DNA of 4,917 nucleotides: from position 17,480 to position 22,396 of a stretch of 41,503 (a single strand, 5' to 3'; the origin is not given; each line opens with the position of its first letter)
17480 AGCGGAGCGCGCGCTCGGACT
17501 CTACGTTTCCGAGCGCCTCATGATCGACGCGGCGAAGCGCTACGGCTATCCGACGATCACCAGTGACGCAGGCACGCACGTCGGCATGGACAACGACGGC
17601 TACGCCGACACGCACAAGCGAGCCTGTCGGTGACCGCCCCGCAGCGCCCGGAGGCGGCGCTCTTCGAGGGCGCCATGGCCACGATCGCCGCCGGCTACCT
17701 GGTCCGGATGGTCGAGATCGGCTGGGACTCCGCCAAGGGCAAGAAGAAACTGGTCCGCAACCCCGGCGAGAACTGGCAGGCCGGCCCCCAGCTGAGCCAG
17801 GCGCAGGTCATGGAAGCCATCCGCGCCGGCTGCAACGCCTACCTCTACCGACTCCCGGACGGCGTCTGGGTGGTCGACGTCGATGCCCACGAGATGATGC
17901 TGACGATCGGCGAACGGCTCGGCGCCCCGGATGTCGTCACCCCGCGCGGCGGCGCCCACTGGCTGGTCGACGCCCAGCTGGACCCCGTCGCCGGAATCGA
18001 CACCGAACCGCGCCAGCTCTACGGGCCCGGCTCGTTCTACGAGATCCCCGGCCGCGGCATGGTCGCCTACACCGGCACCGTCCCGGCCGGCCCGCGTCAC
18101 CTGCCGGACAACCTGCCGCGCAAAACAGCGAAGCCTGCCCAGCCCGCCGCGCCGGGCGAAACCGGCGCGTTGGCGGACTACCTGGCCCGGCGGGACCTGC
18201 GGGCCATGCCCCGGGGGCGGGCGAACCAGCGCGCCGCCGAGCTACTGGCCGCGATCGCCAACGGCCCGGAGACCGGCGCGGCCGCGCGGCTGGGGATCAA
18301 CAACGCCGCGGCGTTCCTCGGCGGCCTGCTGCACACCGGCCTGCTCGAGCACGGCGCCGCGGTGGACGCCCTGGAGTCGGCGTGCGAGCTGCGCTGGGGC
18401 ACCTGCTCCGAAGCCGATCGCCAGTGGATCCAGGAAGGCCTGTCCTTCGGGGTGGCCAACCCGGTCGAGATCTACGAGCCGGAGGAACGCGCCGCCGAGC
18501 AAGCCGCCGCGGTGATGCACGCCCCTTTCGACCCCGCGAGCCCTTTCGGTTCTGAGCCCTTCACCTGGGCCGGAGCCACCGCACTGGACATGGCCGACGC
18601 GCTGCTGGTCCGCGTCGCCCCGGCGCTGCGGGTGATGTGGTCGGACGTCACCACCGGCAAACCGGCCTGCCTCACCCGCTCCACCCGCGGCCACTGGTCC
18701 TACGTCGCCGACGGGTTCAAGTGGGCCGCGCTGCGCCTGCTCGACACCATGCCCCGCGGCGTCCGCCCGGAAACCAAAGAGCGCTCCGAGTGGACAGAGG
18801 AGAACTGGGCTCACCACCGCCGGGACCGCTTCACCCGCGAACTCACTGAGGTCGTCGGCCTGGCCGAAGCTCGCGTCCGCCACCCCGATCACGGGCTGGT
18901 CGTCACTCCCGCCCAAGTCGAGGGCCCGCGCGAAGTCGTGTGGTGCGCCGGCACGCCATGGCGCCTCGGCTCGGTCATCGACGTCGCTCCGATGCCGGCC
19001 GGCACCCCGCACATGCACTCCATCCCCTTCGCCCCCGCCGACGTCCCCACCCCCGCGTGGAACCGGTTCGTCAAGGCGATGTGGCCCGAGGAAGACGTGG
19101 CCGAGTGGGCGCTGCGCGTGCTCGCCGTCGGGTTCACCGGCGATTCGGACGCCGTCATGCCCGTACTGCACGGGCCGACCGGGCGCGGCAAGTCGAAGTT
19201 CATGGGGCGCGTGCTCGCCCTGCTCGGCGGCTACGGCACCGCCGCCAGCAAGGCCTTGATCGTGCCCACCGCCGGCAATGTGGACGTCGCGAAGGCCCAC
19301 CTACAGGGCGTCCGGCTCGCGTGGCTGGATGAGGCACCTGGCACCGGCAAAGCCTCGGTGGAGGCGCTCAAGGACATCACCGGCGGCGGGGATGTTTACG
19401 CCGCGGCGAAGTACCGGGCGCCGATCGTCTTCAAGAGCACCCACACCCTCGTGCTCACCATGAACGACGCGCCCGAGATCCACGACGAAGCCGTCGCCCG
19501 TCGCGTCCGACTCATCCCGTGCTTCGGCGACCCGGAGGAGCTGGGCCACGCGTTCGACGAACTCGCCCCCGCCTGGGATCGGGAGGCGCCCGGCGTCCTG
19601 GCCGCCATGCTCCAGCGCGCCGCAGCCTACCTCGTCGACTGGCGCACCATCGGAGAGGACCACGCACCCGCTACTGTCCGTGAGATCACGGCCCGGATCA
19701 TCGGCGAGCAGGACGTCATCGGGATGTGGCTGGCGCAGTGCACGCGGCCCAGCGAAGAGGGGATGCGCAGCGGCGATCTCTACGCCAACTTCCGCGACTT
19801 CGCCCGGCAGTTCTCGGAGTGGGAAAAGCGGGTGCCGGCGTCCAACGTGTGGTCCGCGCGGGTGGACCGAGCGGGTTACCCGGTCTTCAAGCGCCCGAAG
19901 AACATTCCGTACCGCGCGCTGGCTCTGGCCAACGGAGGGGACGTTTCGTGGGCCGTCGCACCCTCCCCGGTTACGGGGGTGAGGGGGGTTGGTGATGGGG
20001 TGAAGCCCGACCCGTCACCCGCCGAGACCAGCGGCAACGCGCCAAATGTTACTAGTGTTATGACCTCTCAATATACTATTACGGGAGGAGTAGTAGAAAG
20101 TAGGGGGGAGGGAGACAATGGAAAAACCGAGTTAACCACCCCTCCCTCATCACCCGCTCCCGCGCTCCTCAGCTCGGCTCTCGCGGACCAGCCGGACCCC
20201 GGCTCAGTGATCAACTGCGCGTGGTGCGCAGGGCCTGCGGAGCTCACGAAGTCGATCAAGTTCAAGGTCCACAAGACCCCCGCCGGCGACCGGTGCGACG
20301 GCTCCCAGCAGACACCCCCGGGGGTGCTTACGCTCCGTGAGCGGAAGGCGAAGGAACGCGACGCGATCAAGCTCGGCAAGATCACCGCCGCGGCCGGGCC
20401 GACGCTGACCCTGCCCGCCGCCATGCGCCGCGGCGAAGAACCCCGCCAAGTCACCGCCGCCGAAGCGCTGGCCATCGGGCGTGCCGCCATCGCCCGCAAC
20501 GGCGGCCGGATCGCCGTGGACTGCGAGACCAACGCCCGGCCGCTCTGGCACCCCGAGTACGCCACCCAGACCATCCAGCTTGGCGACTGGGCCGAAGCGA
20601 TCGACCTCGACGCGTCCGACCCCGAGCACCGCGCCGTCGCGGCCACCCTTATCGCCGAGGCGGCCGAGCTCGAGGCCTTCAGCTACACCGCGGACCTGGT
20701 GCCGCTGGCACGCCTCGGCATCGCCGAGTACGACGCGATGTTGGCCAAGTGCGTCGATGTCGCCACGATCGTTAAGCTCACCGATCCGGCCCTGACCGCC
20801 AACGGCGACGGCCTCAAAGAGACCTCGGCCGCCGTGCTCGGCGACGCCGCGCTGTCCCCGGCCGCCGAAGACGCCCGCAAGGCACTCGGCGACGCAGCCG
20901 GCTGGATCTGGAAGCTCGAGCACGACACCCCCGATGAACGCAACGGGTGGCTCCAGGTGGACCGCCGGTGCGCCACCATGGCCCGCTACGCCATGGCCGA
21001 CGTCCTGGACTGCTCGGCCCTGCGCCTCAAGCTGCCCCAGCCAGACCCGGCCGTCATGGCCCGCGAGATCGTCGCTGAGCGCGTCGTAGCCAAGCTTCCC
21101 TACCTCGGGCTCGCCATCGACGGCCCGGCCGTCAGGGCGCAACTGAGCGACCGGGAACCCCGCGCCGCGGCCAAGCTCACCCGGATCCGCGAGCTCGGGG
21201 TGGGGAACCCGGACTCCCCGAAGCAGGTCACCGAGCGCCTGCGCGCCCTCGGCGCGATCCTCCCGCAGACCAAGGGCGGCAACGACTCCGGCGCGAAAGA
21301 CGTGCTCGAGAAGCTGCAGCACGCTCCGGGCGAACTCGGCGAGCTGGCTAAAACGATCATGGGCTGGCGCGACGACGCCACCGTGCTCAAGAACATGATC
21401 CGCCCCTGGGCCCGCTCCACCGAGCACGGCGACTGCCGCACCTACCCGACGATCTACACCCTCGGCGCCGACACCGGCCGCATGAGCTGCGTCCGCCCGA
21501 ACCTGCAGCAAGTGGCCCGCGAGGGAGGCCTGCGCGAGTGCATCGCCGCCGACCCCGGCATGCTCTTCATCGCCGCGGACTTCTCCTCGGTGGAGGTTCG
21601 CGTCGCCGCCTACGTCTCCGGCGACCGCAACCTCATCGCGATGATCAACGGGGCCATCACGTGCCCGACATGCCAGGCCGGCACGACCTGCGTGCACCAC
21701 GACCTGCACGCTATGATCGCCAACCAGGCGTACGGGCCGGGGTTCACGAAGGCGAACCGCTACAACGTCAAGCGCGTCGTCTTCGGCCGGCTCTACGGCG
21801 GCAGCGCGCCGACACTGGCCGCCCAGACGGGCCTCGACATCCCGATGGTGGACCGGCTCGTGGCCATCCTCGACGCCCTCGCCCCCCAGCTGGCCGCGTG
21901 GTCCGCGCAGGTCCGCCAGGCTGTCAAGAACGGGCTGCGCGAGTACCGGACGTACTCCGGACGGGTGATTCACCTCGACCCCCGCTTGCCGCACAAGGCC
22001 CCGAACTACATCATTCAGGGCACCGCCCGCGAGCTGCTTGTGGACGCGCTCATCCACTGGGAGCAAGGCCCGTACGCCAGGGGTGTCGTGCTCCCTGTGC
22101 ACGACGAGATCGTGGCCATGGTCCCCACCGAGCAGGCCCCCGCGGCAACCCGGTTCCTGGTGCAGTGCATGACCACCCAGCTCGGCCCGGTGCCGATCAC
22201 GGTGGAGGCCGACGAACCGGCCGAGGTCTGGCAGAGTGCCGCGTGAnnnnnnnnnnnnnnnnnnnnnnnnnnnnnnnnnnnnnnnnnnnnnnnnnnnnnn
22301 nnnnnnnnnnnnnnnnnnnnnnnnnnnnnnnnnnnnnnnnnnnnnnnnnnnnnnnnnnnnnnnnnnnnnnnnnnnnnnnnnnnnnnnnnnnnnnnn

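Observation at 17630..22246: Primase-polymerase, SF3 helicase, proofreading exonuclease and PolA polymerase in one 1538-codon ORF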

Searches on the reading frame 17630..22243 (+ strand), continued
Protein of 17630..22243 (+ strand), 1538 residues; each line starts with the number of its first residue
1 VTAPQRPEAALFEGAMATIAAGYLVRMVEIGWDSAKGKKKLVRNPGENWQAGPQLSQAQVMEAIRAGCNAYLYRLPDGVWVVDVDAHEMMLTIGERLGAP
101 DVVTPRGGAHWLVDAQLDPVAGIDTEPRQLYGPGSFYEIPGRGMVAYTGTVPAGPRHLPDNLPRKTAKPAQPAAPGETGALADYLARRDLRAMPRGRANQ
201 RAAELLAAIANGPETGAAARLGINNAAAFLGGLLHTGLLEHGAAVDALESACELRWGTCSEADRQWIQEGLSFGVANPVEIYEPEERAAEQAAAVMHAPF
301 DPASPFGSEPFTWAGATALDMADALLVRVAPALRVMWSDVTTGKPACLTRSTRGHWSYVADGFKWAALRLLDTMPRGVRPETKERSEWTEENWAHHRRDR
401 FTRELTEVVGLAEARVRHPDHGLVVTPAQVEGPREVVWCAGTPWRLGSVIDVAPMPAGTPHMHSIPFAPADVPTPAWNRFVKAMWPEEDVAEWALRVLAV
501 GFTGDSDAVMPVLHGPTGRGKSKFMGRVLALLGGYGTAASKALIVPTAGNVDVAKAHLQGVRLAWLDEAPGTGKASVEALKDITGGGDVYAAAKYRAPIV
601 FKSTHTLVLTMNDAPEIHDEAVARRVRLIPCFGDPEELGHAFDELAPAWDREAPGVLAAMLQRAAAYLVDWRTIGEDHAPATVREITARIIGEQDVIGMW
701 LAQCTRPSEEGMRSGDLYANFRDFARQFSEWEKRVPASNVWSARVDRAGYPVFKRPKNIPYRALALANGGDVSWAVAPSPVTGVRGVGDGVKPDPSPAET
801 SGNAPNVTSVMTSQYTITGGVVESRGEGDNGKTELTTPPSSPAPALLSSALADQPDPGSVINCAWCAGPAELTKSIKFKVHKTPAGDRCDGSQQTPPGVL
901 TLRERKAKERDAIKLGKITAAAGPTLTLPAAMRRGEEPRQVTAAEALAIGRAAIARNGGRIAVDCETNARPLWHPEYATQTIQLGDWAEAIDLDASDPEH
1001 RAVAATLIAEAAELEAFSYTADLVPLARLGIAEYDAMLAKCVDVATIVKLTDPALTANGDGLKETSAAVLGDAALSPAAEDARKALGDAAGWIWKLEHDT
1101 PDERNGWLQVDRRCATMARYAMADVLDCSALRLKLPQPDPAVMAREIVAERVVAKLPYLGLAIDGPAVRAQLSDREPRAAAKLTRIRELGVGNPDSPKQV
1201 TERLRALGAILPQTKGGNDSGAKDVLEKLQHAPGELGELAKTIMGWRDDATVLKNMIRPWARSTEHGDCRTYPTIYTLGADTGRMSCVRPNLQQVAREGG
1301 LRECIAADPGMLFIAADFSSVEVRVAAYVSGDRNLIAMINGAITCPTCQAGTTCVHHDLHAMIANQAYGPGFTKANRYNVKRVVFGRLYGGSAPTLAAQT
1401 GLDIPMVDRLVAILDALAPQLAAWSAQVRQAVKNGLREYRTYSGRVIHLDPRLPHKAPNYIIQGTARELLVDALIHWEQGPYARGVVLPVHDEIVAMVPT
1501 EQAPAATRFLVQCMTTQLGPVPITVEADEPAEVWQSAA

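Call 65: find_related_loci(query=A1, collection=genome_contigs, flank=3000)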
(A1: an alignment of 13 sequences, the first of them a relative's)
Query A1 (1538 aa) in genome_contigs; peptide patterns used: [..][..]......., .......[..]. (x = any residue, [..] = any of these).
21 stretches matched a pattern; 12 encode a relative of the query (tblastn E <= 1e-3); 12 distinct loci.
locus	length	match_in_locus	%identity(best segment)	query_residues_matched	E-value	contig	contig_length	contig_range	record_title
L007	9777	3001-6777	37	299-1538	0e+0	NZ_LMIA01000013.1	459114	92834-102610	Nocardioides sp. Root190 contig_8, whole genome shotgun sequence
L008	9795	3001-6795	37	298-1538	0e+0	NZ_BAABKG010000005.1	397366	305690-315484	Nocardioides marinquilinus strain JCM 18459 sequence05, whole genome shotgun sequence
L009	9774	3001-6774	40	306-1537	0e+0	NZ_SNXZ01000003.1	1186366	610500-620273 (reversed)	Labedaea rhizosphaerae strain DSM 45361 Ga0310470_103, whole genome shotgun sequence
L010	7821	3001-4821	48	928-1538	2e-141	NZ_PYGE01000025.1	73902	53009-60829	Haloactinopolyspora alba strain DSM 45211 Ga0181033_125, whole genome shotgun sequence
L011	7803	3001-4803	45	923-1538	8e-141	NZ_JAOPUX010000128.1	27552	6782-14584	MAG: Jatrophihabitans sp. isolate RYN_133 scaffold_788215, whole genome shotgun sequence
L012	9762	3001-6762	37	275-1537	0e+0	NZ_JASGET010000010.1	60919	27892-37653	MAG: Nocardioides sp. isolate 7M004 JMF-2106-05-0007A.bin.4_9, whole genome shotgun sequence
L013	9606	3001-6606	45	355-1538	5e-139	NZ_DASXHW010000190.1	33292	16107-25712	MAG: Mycobacterium sp. isolate SMAG_U5205 k141_380072, whole genome shotgun sequence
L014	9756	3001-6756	38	312-1537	0e+0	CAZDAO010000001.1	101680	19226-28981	MAG TPA_asm: uncultured Nocardioides sp. isolate SRP329715_co2_19 genome assembly, contig: NODE_423_length_101680_cov_11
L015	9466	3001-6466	46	397-1537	0e+0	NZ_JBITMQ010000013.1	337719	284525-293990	Actinophytocola sp. NPDC049390 NPDC049390_149_B2.ctg-0013, whole genome shotgun sequence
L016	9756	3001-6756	38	312-1537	0e+0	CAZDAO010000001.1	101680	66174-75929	MAG TPA_asm: uncultured Nocardioides sp. isolate SRP329715_co2_19 genome assembly, contig: NODE_423_length_101680_cov_11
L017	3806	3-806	55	1251-1532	2e-84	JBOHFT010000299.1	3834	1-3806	MAG: Pseudonocardiaceae bacterium isolate SE1489_maxbin2.bin.3 NODE_5930_length_3834_cov_3.288373, whole genome shotgun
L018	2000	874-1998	43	917-1291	8e-58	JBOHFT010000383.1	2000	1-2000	MAG: Pseudonocardiaceae bacterium isolate SE1489_maxbin2.bin.3 NODE_18883_length_2000_cov_3.016551, whole genome shotgun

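Call 66: find_related_loci(query=A1, collection=viral_contigs, flank=3000)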
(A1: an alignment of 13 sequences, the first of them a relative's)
Query A1 (1538 aa) in viral_contigs; peptide patterns used: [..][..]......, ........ (x = any residue, [..] = any of these).
599 stretches matched a pattern (row limit reached: there are more); 574 encode a relative of the query (tblastn E <= 1e-3); the best 80 are kept; 80 distinct loci.
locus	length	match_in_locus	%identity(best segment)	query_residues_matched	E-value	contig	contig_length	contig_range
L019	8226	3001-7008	54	176-1538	0e+0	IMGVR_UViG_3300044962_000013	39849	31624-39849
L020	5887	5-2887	66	594-1538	0e+0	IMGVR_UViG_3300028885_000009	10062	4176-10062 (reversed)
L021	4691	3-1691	98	976-1538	0e+0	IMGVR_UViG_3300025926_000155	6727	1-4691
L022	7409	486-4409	42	223-1537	0e+0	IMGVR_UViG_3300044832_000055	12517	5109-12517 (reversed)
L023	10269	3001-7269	36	143-1536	0e+0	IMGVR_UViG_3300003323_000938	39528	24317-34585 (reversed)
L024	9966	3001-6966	38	210-1536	0e+0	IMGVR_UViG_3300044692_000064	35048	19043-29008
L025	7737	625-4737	37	159-1536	0e+0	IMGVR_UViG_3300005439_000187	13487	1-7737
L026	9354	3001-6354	40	435-1538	0e+0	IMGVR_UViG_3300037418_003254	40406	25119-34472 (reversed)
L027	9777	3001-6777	37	299-1538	0e+0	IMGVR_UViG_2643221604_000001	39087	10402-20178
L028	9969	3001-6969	38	216-1536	0e+0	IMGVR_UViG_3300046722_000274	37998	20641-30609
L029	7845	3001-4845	47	906-1538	1e-151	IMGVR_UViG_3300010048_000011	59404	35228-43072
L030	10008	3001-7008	39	214-1536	0e+0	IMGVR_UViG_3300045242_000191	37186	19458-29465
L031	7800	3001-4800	45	923-1538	1e-141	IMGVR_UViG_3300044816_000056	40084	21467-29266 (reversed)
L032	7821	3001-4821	48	928-1538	8e-141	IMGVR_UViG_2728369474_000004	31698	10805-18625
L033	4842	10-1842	46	917-1538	9e-141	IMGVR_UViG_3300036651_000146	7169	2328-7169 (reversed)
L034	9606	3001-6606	45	355-1538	3e-138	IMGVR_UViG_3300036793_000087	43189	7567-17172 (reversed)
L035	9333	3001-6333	40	435-1538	0e+0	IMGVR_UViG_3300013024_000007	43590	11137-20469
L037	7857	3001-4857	44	918-1538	2e-133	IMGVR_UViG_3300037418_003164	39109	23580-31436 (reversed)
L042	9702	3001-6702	39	306-1538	0e+0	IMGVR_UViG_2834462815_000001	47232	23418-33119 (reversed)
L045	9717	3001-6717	37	309-1538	0e+0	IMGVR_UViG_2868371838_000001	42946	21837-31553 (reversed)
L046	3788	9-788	53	1265-1538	3e-77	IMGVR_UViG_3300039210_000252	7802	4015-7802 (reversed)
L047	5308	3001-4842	42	917-1538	1e-123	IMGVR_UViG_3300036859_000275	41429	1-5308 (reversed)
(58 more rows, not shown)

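Call 78: search_protein_families(library=ncbifam, proteins=[window:17630-22243:+], max_evalue=0.1)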
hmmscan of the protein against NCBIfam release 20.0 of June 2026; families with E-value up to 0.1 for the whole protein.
window:17630-22243:+ (1538 aa): 12 families
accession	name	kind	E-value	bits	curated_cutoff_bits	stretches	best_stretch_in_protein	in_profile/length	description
NF011539.0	PRK14975.1-3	equivalog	1.1e-35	123.1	640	1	1193-1527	295-619/628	bifunctional 3'-5' exonuclease/DNA polymerase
NF004397.1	PRK05755.1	equivalog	1.3e-29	103.3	720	1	1145-1536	490-887/889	DNA polymerase I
NF011540.0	PRK14975.1-4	equivalog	7.9e-29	100.6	601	1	1150-1516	197-552/576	bifunctional 3'-5' exonuclease/DNA polymerase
TIGR01613.1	primase_Cterm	subfamily_domain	8.9e-25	87.2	108.7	1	471-727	37-293/304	phage/plasmid primase, P4 family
TIGR00593.1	pola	equivalog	2.7e-21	75.7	600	1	1196-1536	544-888/890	DNA polymerase I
NF011296.0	PRK14709.1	subfamily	7.9e-21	74.2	613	1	467-756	161-449/469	hypothetical protein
NF005477.0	PRK07078.1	subfamily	2e-18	66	1014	1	469-731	451-712/759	hypothetical protein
NF011541.0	PRK14975.2-1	equivalog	8.7e-16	57.3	871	1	1235-1526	314-626/645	bifunctional 3'-5' exonuclease/DNA polymerase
NF038380.1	phage_DpoZ_1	exception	1e-09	37.4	500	1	1208-1338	258-393/607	aminoadenine-incorporating DNA polymerase DpoZ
NF011538.0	PRK14975.1-1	equivalog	5e-07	28.5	389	1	1282-1392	298-386/557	bifunctional 3'-5' exonuclease/DNA polymerase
NF011543.0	PRK14975.2-3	equivalog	1.2e-05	23.6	1139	1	1276-1417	547-684/853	bifunctional 3'-5' exonuclease/DNA polymerase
NF011542.0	PRK14975.2-2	equivalog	0.00083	17.6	1061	1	1276-1342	508-578/802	bifunctional 3'-5' exonuclease/DNA polymerase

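Call 90: find_encoding_contigs(protein=P0002, flank=2000, max_places=1)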
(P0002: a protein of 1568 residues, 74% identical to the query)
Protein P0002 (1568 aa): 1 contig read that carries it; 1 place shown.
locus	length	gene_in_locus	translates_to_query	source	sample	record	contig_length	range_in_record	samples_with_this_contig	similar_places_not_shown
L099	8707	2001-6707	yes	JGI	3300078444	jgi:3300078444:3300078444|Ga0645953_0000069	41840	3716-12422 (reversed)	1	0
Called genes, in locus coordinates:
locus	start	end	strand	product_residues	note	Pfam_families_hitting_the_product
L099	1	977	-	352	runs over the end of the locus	-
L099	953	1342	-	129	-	-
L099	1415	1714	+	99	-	-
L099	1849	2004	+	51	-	-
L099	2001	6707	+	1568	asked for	PF19263:DUF5906, PF00476:DNA_pol_A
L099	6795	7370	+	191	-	-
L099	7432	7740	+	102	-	-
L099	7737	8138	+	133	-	PF02037:SAP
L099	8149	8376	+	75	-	-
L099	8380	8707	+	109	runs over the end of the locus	-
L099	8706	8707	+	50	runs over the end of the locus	-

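Call 91: find_encoding_contigs(protein=P0003, flank=2000, max_places=1)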
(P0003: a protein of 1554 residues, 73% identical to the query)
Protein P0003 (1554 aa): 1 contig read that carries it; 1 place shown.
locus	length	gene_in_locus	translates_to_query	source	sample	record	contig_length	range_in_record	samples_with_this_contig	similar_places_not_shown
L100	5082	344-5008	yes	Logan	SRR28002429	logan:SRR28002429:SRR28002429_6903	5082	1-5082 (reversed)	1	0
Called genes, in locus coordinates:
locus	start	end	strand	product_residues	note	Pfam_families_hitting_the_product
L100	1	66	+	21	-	?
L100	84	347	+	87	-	-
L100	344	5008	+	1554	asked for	PF19263:DUF5906 (weak), PF00476:DNA_pol_A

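Call 94: get_annotated_region(hit=H1, flank=1500)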
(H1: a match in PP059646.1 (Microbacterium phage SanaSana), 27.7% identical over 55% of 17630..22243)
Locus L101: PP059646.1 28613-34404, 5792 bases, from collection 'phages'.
description: Microbacterium phage SanaSana, complete genome.
organism: Microbacterium phage SanaSana (NCBI taxid 3113735)
taxonomy: Viruses; Duplodnaviria; Heunggongvirae; Uroviricota; Caudoviricetes; Dismasvirus
host: Microbacterium foliorum NRRL B-24224; source: soil; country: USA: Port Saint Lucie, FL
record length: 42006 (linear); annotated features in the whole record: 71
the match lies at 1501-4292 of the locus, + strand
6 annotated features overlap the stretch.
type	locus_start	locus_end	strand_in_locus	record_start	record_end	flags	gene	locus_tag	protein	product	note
CDS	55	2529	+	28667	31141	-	44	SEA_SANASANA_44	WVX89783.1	DNA primase/helicase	-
CDS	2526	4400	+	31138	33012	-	45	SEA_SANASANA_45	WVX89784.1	DNA polymerase I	-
CDS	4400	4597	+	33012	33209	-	46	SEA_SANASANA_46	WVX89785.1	hypothetical protein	-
CDS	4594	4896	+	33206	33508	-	47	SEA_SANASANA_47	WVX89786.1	hypothetical protein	-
CDS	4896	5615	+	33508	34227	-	48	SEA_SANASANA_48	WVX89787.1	DNA binding protein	-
CDS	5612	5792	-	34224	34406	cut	49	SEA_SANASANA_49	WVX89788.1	hypothetical protein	-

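Call 95: get_annotated_region(hit=H13, flank=1500)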
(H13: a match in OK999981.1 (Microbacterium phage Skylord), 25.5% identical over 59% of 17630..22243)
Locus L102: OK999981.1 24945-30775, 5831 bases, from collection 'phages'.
description: Microbacterium phage Skylord, complete genome.
organism: Microbacterium phage Skylord (NCBI taxid 2810528)
taxonomy: Viruses; Duplodnaviria; Heunggongvirae; Uroviricota; Caudoviricetes; Armstrongvirus; Armstrongvirus armstrong
host: Microbacterium foliorum NRRL B-24224; source: soil; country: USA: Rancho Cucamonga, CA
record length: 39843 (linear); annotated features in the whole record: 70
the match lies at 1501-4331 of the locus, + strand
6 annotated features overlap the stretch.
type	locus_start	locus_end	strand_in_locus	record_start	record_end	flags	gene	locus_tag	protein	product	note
CDS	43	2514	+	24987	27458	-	39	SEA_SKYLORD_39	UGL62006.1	DNA primase/helicase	-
CDS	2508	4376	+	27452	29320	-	40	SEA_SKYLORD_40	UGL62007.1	DNA polymerase I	-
CDS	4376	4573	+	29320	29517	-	41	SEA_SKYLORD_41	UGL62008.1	hypothetical protein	-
CDS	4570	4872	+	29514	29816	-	42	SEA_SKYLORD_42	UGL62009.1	hypothetical protein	-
CDS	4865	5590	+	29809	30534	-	43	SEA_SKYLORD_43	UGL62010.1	DNA binding protein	-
CDS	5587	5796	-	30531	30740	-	44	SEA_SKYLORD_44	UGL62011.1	hypothetical protein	-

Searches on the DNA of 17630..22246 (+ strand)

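Call 6: search_dna_similar(query=window:17630-22246:+, collection=phages, mode=near, max_rows=30)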
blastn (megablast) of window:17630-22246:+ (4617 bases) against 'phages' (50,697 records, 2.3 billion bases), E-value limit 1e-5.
No match.
